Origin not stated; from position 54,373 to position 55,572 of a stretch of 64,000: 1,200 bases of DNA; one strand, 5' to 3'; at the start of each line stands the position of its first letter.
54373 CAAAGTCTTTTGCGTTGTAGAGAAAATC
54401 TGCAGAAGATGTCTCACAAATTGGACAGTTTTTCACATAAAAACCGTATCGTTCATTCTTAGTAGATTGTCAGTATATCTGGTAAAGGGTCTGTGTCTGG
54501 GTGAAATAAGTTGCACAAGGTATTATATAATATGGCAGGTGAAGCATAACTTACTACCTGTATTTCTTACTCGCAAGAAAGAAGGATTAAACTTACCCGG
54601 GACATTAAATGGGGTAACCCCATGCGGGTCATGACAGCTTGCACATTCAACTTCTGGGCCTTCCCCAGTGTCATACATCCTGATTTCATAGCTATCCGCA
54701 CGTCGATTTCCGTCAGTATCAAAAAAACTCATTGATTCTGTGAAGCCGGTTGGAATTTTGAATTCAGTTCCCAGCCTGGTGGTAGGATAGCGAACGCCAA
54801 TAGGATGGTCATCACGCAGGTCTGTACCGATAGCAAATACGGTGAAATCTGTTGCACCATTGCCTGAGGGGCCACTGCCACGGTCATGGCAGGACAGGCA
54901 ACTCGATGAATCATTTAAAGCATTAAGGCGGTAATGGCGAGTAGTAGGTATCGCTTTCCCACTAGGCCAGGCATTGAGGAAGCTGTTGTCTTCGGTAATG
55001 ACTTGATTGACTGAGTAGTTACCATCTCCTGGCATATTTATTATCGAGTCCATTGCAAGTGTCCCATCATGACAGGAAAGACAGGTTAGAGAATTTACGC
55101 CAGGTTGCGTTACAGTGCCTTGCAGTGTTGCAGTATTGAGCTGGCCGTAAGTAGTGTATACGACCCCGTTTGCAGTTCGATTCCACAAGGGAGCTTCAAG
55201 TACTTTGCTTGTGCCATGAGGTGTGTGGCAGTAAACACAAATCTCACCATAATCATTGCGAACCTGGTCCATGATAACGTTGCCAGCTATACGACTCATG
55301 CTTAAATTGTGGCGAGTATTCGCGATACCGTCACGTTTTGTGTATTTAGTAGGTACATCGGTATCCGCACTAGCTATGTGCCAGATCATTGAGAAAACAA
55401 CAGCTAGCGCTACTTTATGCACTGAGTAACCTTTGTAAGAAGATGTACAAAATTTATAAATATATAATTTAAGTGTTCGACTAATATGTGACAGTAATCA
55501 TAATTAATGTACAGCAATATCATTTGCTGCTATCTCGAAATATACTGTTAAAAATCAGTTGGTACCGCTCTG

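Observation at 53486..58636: GT-C/TPR glycosyltransferase, pentahaem cytochrome and methyltransferase operon with a divergent polyprenol-phosphate sugar synthase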

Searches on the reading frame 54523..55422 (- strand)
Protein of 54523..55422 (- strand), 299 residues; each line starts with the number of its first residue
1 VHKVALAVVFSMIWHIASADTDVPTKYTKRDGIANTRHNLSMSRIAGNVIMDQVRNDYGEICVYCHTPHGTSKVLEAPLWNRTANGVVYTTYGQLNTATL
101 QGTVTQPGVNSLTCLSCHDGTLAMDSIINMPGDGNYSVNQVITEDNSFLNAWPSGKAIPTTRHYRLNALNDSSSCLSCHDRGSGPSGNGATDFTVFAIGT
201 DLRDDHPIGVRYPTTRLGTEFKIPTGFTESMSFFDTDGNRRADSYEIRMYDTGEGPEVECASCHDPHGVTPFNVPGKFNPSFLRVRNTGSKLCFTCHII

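Call 3: search_protein_families(library=pfam, proteins=[window:54523-55422:-], max_evalue=0.01)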
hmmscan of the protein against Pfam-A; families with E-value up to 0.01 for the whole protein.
window:54523-55422:- (299 aa): 7 families
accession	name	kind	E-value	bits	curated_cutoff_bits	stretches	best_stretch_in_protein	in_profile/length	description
PF09699.15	Paired_CXXCH_1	-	9.3e-12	44.9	20.6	1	259-297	8-36/41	Doubled CXXCH motif (Paired_CXXCH_1)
PF14522.11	Cytochrome_C7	-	2.1e-07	31.1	24.8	0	257-297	13-48/67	Cytochrome c7 and related cytochrome c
PF22113.1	Mtrc-MtrF_II-IV_dom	-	0.00028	20.9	30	0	54-181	24-129/176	Outer membrane cytochrome MtrC/MtrF-like, domains II/IV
PF14537.11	Cytochrom_c3_2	-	0.00048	21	25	0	256-297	56-78/79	Cytochrome c3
PF16694.10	Cytochrome_P460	-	0.0013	19.6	27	0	252-267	102-117/125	Cytochrome P460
PF22678.1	Cytochrom_c_NrfB-like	-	0.0014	19.5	27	0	257-268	58-69/89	Cytochrome c-type protein NrfB-like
PF13442.11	Cytochrome_CBB3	-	0.0021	18.8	27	0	173-190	12-30/68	Cytochrome C oxidase, cbb3-type, subunit III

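Call 4: search_protein_families(library=ncbifam, proteins=[window:54523-55422:-], max_evalue=0.01)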
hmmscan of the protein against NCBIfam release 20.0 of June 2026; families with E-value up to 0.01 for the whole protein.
window:54523-55422:- (299 aa): 5 families
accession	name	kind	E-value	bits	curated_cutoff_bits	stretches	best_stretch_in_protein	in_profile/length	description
TIGR01905.1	paired_CXXCH_1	subfamily_domain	2.7e-07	30.4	25.2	0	259-297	8-36/41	doubled CXXCH domain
TIGR03508.1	decahem_SO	subfamily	5.8e-07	29.2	192.2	0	257-297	143-174/258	DmsE family decaheme c-type cytochrome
NF033196.2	c_type_nonphoto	exception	3.6e-05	23.8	70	1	49-122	17-95/98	c-type cytochrome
NF041028.1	decahem_GSU2203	exception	0.00073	18.8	325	0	257-297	174-207/317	GSU2203 family decaheme c-type cytochrome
TIGR03507.1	decahem_SO1788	subfamily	0.002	16.6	209.3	0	62-125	246-631/672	OmcA/MtrC family decaheme c-type cytochrome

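Call 29: find_homologous_proteins(query=window:54523-55422:-, max_evalue=0.001)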
Query window:54523-55422:- (299 aa): 7588 proteins with E <= 0.001 among 8000 candidates; the best 120 are listed.
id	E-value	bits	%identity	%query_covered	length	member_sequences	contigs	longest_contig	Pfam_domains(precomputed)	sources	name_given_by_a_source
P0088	5.2e-194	661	95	99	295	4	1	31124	PF09699.16,PF14522.12,PF22113.2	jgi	-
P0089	2.7e-112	393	61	94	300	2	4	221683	PF09699.16,PF14522.12,PF22113.2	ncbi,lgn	ncbi:MAG: cytochrome c3 family protein [Gammaproteobacteria bacterium]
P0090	6.1e-111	388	57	100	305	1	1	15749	PF09699.16,PF14522.12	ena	-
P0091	1.1e-107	378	56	98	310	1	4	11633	PF09699.16,PF13442.12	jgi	jgi:hypothetical protein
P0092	7.6e-106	372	58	94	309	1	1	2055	PF09699.16,PF14522.12,PF22113.2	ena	-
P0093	1.3e-105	371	55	98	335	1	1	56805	PF09699.16,PF13442.12,PF14522.12,PF22113.2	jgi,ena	-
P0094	2.1e-105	370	56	98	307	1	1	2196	PF09699.16,PF13442.12,PF14522.12,PF22113.2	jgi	jgi:hypothetical protein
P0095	1.1e-104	368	57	93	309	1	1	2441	PF09699.16,PF13442.12,PF22113.2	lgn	-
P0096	2.0e-104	367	55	98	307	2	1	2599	PF09699.16,PF13442.12,PF14522.12,PF22113.2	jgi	jgi:hypothetical protein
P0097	2.4e-104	367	53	99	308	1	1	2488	PF09699.16,PF14522.12,PF22113.2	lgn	-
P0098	7.3e-104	365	57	94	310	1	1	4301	PF09699.16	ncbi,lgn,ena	-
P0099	1.6e-103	364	53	100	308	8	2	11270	PF09699.16,PF14522.12,PF22113.2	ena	-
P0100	1.9e-103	364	55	98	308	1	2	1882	PF09699.16,PF13442.12,PF14522.12,PF22113.2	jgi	jgi:hypothetical protein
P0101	2.2e-103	364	56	98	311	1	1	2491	PF09699.16,PF14522.12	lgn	-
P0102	2.5e-103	363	54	99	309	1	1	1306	PF09699.16,PF13442.12,PF22113.2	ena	-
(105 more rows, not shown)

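Call 31: find_related_loci(query=A2, collection=genome_contigs, flank=10000)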
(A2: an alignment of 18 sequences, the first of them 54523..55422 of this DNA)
Query A2 (299 aa) in genome_contigs; peptide patterns used: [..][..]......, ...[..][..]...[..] (x = any residue, [..] = any of these).
600 stretches matched a pattern (row limit reached: there are more); 579 encode a relative of the query (tblastn E <= 1e-3); the best 80 are kept; 80 distinct loci.
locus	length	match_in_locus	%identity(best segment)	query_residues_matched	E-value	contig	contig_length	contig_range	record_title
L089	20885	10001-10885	54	6-297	1e-106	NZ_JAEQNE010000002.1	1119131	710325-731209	Ramlibacter monticola strain KACC 19175 contig2, whole genome shotgun sequence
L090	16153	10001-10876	56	4-297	5e-104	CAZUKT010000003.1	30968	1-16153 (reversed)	MAG TPA_asm: uncultured Rubrivivax sp. isolate SRP272421_co1_281 genome assembly, contig: NODE_3163_length_30968_cov_5.3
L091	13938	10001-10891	55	6-297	1e-102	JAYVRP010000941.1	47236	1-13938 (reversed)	MAG: Rhodoferax sp. isolate GL73_DN_concoct_218_sub GL73_DN_concoct_218_sub_940, whole genome shotgun sequence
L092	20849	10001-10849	55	19-297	4e-101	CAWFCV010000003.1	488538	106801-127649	MAG: uncultured beta proteobacterium isolate MFD04651.bin.2.15 genome assembly, contig: contig_1123, whole genome shotgu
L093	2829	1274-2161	53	6-297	1e-103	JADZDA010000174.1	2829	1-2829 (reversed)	MAG: Burkholderiales bacterium isolate SJ753 c_000000871552, whole genome shotgun sequence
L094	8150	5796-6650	57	6-297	7e-100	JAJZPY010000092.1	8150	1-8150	MAG: Proteobacteria bacterium isolate SKS1.bin25 NODE_15526_length_8150_cov_1.036520, whole genome shotgun sequence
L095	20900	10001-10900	52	1-297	1e-99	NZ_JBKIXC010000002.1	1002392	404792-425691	Hydrogenophaga sp. RWCD_12 2, whole genome shotgun sequence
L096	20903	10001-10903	53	6-297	8e-99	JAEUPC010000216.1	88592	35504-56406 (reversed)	MAG: Rubrivivax sp. isolate new MAG-215 k141_735711, whole genome shotgun sequence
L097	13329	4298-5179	54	4-298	1e-98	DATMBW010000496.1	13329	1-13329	MAG TPA_asm: Ramlibacter sp. isolate SMAG_U13364 k141_1119617, whole genome shotgun sequence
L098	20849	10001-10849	55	18-297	4e-98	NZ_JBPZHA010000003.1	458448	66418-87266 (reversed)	Hydrogenophaga sp. MI9 contig3, whole genome shotgun sequence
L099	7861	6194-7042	54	19-298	5e-98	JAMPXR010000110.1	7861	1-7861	MAG: Ramlibacter sp. isolate R2F_R2FSRR_metabat.43 R2F_C5505, whole genome shotgun sequence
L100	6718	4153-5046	51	1-297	5e-98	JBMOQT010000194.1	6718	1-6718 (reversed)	MAG: Pseudomonadota bacterium isolate Betzabe_MAG161 MAG161_194, whole genome shotgun sequence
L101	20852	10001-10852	55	18-297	2e-97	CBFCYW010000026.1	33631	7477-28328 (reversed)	MAG TPA_asm: uncultured Chromatiales bacterium isolate SRR6194934_maxbin2_6 genome assembly, contig: ERZ781394.292, whol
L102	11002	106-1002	52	1-297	2e-96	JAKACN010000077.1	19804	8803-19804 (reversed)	MAG: Proteobacteria bacterium isolate WH4.bin15 NODE_2193_length_19804_cov_1.301672, whole genome shotgun sequence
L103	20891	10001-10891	52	6-297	2e-96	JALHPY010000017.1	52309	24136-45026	MAG: Rubrivivax sp. isolate bin.38 c_000000003226, whole genome shotgun sequence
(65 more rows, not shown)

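Call 48: search_solved_structures(query=A2, max_evalue=0.01)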
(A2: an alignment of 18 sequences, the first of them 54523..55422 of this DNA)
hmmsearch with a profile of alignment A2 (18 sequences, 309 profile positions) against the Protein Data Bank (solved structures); distinct sequences matched with E-value up to 0.01: 2.
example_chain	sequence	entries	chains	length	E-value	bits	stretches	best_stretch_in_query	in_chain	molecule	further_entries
9yuq_N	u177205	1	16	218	1.3e-22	83.5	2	40-133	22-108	Putative multiheme cytochrome c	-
7tfs_A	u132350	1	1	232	1.9e-22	83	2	37-136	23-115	Cytochrome c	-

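Call 52: search_solved_structures(query=window:54523-55422:-, max_evalue=1, show_alignments=2)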
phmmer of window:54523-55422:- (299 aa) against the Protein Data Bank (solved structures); distinct sequences matched with E-value up to 1: 4.
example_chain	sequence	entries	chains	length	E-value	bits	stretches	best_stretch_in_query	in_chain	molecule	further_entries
9yuq_N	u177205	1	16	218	1.3e-16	63.8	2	33-132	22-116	Putative multiheme cytochrome c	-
7tfs_A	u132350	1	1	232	2.2e-14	56.5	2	32-130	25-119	Cytochrome c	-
6ef8_A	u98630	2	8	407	0.013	17.8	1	157-290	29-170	C-type cytochrome OmcS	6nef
7fbi_N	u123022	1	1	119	0.33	13.2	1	105-200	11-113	3A5 heavy chain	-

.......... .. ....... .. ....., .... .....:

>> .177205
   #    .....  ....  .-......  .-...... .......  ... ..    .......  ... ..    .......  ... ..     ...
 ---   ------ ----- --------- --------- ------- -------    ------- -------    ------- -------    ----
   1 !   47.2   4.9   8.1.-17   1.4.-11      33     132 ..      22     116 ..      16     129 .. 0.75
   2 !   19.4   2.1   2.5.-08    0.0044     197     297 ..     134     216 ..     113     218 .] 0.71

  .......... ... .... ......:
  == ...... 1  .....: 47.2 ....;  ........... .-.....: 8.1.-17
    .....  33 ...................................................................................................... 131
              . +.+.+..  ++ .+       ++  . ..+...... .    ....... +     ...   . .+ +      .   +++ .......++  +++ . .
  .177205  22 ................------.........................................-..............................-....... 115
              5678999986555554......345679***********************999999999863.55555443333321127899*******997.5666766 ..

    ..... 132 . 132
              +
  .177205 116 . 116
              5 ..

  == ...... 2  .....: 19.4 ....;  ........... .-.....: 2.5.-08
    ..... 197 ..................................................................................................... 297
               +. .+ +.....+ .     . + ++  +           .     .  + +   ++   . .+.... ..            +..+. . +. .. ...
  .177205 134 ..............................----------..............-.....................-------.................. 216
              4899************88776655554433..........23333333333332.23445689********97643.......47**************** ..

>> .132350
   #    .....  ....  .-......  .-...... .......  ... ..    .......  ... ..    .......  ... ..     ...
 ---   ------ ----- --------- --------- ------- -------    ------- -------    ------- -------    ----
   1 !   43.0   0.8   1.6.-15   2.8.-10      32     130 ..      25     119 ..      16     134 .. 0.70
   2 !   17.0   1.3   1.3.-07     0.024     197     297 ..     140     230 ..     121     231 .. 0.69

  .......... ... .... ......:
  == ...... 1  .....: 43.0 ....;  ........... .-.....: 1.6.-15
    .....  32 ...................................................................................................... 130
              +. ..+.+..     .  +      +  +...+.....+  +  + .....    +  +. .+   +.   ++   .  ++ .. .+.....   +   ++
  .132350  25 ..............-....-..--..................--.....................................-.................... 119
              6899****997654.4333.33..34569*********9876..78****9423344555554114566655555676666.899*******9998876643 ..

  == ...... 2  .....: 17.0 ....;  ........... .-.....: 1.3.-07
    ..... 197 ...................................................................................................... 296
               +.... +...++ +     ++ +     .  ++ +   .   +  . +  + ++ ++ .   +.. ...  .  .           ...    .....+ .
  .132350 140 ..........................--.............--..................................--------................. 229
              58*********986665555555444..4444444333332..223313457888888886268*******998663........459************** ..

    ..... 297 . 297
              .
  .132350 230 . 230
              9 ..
